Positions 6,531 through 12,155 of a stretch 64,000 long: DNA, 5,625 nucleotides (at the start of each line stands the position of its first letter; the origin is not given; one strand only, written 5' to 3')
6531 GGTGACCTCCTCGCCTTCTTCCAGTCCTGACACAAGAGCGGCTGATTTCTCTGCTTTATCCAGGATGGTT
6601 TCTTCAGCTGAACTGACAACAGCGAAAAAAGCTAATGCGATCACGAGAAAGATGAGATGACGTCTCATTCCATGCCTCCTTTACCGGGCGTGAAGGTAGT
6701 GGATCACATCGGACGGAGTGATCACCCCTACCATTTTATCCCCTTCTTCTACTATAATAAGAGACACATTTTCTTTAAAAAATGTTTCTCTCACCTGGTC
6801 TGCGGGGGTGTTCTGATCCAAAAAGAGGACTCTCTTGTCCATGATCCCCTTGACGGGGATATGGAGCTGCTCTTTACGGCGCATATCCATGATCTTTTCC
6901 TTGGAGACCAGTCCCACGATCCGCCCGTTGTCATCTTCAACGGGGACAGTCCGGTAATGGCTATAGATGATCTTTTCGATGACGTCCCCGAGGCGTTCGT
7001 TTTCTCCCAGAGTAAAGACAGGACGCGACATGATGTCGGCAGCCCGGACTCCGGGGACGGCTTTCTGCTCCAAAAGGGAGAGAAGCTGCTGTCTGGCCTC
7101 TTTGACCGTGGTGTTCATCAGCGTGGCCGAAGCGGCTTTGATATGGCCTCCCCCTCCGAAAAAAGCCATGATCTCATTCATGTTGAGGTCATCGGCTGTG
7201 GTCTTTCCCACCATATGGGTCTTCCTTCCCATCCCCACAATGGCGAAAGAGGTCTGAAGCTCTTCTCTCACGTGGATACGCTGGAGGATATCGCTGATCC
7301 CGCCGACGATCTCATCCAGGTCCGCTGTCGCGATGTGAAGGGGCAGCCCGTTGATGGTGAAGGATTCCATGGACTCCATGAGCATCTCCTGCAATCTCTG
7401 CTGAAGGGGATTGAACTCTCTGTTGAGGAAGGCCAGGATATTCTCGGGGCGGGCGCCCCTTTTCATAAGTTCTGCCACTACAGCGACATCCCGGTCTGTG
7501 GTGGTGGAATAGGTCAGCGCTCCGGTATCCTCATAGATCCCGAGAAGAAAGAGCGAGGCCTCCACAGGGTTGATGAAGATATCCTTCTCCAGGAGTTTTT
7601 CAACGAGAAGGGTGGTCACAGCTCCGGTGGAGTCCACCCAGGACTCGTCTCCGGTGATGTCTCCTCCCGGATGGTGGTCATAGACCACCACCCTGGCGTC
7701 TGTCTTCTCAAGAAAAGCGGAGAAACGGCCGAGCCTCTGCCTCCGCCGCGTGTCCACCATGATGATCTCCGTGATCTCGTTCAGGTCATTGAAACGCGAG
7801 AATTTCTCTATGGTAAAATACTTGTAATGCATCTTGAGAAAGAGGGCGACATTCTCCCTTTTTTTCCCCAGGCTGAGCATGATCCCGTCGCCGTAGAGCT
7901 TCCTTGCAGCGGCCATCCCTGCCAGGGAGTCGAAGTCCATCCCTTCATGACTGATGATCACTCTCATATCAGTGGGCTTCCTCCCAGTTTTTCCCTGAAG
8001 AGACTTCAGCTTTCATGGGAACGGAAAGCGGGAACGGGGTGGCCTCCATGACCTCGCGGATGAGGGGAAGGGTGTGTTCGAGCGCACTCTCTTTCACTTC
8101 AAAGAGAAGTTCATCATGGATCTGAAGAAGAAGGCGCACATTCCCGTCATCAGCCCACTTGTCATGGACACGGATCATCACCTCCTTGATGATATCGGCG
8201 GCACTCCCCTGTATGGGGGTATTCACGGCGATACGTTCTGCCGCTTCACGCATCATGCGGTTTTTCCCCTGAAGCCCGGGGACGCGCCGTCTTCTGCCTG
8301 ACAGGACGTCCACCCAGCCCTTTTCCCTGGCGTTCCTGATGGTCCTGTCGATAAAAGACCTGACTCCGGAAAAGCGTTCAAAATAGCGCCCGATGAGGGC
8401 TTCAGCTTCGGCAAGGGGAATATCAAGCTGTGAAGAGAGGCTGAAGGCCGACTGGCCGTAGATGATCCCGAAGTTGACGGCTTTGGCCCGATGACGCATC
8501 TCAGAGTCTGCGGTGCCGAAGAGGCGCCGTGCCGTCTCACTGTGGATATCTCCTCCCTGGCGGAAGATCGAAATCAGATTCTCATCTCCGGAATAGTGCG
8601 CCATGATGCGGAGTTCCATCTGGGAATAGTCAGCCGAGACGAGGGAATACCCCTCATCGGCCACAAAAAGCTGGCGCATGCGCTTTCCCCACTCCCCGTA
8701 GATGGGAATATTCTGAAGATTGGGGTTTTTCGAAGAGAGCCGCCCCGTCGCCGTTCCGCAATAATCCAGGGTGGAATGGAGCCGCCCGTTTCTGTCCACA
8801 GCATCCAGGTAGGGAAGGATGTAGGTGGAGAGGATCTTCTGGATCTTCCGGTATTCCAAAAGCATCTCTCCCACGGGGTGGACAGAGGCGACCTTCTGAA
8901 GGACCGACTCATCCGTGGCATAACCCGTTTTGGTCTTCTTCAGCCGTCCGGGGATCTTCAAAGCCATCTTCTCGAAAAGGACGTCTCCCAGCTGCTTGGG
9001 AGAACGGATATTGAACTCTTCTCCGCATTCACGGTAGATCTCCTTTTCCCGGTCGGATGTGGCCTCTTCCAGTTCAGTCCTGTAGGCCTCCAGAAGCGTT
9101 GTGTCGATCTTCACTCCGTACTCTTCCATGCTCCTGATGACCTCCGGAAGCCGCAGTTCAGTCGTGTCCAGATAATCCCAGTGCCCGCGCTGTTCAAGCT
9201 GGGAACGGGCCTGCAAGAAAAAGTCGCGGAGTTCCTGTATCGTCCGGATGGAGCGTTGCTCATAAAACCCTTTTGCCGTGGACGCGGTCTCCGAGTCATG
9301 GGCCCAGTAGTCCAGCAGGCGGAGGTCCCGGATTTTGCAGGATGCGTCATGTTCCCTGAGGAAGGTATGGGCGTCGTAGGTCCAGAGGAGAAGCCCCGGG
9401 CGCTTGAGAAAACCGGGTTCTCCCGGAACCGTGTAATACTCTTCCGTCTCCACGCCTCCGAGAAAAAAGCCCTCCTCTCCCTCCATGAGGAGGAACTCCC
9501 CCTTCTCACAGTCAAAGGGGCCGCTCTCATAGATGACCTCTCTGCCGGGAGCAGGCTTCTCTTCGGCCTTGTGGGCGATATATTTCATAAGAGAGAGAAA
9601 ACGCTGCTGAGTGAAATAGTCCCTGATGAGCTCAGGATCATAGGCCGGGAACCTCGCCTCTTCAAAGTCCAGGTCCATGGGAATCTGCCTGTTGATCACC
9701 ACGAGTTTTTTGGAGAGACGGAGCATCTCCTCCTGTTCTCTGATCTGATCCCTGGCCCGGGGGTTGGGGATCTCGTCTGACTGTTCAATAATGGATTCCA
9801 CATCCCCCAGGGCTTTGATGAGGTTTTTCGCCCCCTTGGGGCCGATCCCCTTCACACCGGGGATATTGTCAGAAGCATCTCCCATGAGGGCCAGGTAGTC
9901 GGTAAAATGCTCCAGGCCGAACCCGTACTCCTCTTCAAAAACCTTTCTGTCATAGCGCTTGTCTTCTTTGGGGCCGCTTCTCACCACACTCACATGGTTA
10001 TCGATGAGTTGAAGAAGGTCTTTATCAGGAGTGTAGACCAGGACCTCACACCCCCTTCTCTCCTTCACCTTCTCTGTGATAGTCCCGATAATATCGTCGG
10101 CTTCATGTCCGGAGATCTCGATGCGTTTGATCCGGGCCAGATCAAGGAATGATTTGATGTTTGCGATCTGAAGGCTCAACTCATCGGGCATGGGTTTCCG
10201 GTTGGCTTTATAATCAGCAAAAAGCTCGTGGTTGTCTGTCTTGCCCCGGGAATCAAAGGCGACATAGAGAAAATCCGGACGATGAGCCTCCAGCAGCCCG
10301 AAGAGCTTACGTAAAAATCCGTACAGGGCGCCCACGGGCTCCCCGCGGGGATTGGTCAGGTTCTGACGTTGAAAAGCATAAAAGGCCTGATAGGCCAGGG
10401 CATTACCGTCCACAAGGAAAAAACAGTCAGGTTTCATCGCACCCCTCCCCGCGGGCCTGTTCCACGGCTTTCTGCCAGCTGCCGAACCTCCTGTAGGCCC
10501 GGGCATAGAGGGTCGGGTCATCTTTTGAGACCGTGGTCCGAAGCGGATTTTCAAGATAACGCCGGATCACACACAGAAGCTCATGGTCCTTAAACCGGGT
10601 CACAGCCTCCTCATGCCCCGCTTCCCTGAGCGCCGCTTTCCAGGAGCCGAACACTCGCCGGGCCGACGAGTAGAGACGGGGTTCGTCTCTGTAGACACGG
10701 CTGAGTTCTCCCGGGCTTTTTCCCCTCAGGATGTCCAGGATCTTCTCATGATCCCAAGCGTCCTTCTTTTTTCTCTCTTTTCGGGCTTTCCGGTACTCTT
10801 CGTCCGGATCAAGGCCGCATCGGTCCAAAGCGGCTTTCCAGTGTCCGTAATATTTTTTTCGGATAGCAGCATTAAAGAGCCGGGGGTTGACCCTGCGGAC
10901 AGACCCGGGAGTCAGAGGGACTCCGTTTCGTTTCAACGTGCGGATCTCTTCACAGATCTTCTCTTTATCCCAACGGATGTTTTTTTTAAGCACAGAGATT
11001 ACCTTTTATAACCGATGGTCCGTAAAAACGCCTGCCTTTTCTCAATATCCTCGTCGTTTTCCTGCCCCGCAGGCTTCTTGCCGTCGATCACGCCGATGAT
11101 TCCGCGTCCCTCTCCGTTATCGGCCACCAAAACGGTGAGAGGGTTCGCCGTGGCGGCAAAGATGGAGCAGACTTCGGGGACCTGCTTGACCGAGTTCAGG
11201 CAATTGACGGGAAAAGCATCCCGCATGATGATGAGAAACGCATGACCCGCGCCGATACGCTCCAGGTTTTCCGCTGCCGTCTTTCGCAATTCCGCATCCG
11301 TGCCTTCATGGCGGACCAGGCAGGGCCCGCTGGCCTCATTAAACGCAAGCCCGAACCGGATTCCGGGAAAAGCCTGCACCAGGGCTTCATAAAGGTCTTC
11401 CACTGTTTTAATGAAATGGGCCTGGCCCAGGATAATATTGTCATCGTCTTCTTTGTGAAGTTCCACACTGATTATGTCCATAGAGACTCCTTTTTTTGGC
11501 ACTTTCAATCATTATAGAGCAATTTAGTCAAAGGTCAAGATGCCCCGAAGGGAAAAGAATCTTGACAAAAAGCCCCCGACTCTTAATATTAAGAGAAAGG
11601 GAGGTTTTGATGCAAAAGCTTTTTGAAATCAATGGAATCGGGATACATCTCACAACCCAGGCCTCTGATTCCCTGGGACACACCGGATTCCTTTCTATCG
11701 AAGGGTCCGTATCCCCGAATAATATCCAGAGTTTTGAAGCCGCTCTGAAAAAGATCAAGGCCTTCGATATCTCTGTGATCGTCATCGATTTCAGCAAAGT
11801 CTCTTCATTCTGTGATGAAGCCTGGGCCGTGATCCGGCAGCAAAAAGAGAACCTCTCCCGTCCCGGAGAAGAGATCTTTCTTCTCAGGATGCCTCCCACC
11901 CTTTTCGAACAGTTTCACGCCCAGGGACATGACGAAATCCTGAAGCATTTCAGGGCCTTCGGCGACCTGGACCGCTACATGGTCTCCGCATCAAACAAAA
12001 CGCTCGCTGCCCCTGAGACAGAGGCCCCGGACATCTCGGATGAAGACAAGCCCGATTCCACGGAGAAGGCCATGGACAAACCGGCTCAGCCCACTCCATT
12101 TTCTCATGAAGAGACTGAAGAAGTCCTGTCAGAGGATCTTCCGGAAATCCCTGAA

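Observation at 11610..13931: DnaA-type AAA+ ATPase fused to a STAS-like domain and an acidic tail, with no DNA-binding domain IV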

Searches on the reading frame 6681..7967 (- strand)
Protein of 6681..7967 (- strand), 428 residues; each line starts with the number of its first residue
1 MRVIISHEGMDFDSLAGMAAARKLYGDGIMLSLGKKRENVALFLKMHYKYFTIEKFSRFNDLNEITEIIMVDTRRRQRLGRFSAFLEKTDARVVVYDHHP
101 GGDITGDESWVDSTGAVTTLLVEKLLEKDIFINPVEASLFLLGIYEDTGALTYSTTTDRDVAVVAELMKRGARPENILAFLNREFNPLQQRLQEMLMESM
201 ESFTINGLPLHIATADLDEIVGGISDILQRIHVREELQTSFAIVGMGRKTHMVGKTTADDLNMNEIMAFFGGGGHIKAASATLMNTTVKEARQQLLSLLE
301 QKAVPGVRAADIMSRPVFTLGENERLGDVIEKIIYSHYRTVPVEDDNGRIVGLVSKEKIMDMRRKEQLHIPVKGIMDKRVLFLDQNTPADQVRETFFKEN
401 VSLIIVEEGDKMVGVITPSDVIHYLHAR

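Call 27: search_protein_families(library=pfam, proteins=[window:6681-7967:-], max_evalue=0.01)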
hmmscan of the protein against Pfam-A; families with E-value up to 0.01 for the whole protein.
window:6681-7967:- (428 aa): 3 families
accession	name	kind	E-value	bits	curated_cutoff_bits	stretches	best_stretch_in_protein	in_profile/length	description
PF00571.33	CBS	-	9e-21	74.4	24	2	310-361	2-53/57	CBS domain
PF01368.27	DHH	-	1.5e-06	29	28.1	1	3-144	3-125/125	DHH family, N-terminal domain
PF02272.25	DHHA1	-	4.8e-05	24.2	25.9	1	251-302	45-99/102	DHHA1 domain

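Call 64: search_protein_families(library=ncbifam, proteins=[window:6681-7967:-], max_evalue=0.001)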
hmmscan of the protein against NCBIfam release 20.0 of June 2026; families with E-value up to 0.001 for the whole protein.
window:6681-7967:- (428 aa): 25 families
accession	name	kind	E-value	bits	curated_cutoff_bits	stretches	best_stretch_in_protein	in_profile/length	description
NF041569.1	A-tRNAntase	equivalog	1.7e-76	258.2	1440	1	1-427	1-428/880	A-adding tRNA nucleotidyltransferase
NF011110.0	PRK14538.1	equivalog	1.7e-19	69.5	707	1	52-300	435-679/838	putative bifunctional signaling protein/50S ribosomal protein L9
NF011442.0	PRK14869.1-4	equivalog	2.1e-16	59.5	400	2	93-167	328-405/543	putative manganese-dependent inorganic diphosphatase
NF041552.1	TF_PrdR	equivalog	3.1e-15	55.5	795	1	309-426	8-126/577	sigma-54 dependent transcriptional regulator PrdR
NF053633.1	OlncasPapPhNrnA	equivalog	3.5e-15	55.7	350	1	30-185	51-201/317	bifunctional oligoribonuclease/PAP phosphatase NrnA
NF011447.0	PRK14869.2-3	equivalog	7.8e-15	54.4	522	1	93-179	326-415/540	putative manganese-dependent inorganic diphosphatase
NF011449.0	PRK14869.2-5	equivalog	1.9e-12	47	411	2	306-366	147-208/451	putative manganese-dependent inorganic diphosphatase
NF011440.0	PRK14869.1-2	equivalog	1.1e-11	44.1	746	1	316-366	251-301/541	putative manganese-dependent inorganic diphosphatase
NF011443.0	PRK14869.1-5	equivalog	2.3e-10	39.5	335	1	314-366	255-307/546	putative manganese-dependent inorganic diphosphatase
NF011441.0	PRK14869.1-3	equivalog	2e-08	33.3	753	0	85-220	321-463/548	putative manganese-dependent inorganic diphosphatase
NF003877.0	PRK05427.1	equivalog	2.8e-08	33.6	283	1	5-227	7-233/308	manganese-dependent inorganic pyrophosphatase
NF011445.0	PRK14869.2-1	equivalog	1.1e-07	30.7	483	0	95-169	332-409/548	putative manganese-dependent inorganic diphosphatase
TIGR01137.1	cysta_beta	equivalog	9.7e-07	27.8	510.25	1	306-425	337-456/457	cystathionine beta-synthase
TIGR01302.1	IMP_dehydrog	equivalog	2.4e-06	26.7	481.5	1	316-423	89-198/450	IMP dehydrogenase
NF038279.1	TF_CBS_SpxR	exception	4.8e-06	25.6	600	1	307-367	249-309/427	CBS-HotDog domain-containing transcription factor SpxR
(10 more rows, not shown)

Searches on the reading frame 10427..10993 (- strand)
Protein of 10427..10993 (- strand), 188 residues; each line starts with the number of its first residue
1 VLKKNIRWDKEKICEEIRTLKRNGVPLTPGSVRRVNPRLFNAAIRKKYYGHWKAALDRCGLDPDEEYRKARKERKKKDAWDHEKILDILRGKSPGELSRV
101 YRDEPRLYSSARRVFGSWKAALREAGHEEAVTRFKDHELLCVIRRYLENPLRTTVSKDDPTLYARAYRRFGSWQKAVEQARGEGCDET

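Call 27: search_protein_families(library=pfam, proteins=[window:10427-10993:-], max_evalue=0.01)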
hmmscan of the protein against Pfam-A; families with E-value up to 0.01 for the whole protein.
window:10427-10993:- (188 aa): 1 family
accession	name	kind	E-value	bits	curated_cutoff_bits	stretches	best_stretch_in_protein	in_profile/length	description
PF18780.6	HNH_repeat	-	1.3e-14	54.7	26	2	108-128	34-54/54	Homing endonuclease associated repeat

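Call 61: search_protein_families(library=padloc, proteins=[window:10427-10993:-], max_evalue=0.01)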
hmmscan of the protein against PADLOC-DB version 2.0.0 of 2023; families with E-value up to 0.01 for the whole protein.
window:10427-10993:- (188 aa): 0 families

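Call 64: search_protein_families(library=ncbifam, proteins=[window:10427-10993:-], max_evalue=0.001)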
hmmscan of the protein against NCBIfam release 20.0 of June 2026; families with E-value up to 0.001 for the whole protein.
window:10427-10993:- (188 aa): 0 families

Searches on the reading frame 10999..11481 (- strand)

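Call 27: search_protein_families(library=pfam, proteins=[window:10999-11481:-], max_evalue=0.01)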
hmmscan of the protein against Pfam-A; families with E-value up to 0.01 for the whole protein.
window:10999-11481:- (160 aa): 1 family
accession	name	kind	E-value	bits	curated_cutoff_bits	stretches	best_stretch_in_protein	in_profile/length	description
PF04008.19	Adenosine_kin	-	5.3e-71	237.8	25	1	6-159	1-154/154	Adenosine specific kinase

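Call 61: search_protein_families(library=padloc, proteins=[window:10999-11481:-], max_evalue=0.01)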
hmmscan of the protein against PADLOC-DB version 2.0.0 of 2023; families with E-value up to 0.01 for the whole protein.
window:10999-11481:- (160 aa): 0 families

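Call 64: search_protein_families(library=ncbifam, proteins=[window:10999-11481:-], max_evalue=0.001)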
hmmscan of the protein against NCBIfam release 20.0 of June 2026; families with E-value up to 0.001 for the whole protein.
window:10999-11481:- (160 aa): 0 families

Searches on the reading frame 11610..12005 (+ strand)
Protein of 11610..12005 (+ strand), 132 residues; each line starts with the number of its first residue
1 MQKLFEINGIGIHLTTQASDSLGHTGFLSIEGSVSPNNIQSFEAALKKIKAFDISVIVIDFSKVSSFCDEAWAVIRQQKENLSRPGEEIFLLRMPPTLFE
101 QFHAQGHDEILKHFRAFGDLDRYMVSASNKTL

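Call 47: search_solved_structures(query=A4, max_evalue=1, show_alignments=4)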
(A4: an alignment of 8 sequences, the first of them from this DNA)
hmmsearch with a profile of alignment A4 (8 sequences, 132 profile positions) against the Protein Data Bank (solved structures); distinct sequences matched with E-value up to 1: 23.
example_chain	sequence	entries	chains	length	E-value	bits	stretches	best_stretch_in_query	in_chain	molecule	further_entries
1auz_A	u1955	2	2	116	1.9e-05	27.6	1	23-107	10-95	SPOIIAA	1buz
1th8_B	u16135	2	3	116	3.4e-05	26.8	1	23-105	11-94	Anti-sigma F factor antagonist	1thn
1tid_B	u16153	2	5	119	6.6e-05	25.8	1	22-105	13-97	Anti-sigma F factor antagonist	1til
2mwg_A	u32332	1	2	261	0.00079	22.4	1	27-121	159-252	Blue-light photoreceptor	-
4qtp_A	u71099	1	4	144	0.0046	19.9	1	21-121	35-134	Anti-sigma factor antagonist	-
1sbo_A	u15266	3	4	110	0.0072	19.3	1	23-112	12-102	Putative anti-sigma factor antagonist TM1442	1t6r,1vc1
8ih8_A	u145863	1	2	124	0.013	18.4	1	15-86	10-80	Anti-sigma-F factor antagonist RsfB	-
7o0i_a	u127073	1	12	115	0.086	15.8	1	20-98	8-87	RsbS, negative regulator of sigma-B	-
9z7o_A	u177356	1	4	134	0.13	15.2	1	33-86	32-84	Escherichia VapS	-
7o0i_B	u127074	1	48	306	0.21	14.5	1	17-97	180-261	Anti-anti-sigma factor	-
6jhk_A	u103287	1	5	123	0.24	14.3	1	24-98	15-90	RsbS negative regulator of sigma-B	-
8tnw_A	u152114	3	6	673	0.33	13.9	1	53-118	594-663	Sulfate transporter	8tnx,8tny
7xlm_A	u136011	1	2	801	0.34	13.8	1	53-119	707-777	Sulfate transporter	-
8edv_A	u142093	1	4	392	0.38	13.7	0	76-131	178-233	MItoGuArdin homolog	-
6qcm_A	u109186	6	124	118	0.42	13.5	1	22-98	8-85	RsbS protein | RsbT antagonist protein RsbS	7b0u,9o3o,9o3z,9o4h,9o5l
6xgy_B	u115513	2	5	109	0.87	12.5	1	55-101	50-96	ABC transporter maintaining OM lipid asymmetry, cytoplasmic STAS component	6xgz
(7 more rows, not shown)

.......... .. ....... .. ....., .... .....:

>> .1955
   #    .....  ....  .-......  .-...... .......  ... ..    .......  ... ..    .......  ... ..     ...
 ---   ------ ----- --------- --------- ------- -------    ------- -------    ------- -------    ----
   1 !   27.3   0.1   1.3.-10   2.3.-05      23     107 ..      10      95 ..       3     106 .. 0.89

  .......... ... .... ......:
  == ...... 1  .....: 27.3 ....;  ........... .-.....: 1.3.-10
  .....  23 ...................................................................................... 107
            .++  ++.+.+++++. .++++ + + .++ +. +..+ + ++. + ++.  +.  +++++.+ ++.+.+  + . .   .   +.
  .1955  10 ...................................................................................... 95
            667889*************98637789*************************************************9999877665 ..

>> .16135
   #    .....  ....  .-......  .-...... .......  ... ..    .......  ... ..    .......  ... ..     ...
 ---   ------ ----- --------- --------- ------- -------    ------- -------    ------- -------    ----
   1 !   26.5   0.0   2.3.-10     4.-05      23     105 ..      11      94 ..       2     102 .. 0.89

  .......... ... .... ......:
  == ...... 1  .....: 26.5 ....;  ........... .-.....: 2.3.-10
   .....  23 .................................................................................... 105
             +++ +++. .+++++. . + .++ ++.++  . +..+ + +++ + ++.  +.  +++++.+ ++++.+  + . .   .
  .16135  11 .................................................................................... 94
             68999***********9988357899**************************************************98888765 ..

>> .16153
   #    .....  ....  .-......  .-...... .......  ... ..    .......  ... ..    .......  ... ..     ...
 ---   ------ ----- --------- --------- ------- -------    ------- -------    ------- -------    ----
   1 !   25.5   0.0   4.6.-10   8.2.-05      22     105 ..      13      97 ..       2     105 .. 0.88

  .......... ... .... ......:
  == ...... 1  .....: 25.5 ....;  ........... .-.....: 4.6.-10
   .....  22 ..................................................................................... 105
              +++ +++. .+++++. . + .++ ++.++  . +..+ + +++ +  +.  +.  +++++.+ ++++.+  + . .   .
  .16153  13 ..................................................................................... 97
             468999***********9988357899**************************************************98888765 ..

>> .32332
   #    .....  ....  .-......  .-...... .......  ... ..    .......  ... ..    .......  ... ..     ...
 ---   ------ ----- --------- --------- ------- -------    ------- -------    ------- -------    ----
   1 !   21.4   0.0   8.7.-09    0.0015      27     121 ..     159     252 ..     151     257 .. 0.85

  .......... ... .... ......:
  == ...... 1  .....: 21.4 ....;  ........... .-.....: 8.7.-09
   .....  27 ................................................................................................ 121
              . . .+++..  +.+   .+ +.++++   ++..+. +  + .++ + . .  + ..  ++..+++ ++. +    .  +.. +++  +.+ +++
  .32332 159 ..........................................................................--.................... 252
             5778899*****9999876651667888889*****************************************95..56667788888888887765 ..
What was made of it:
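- On STAS domain (SpoIIAA-like anti-sigma antagonist fold): The family profile hits SpoIIAA at E=1.9e-5 (call 47).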
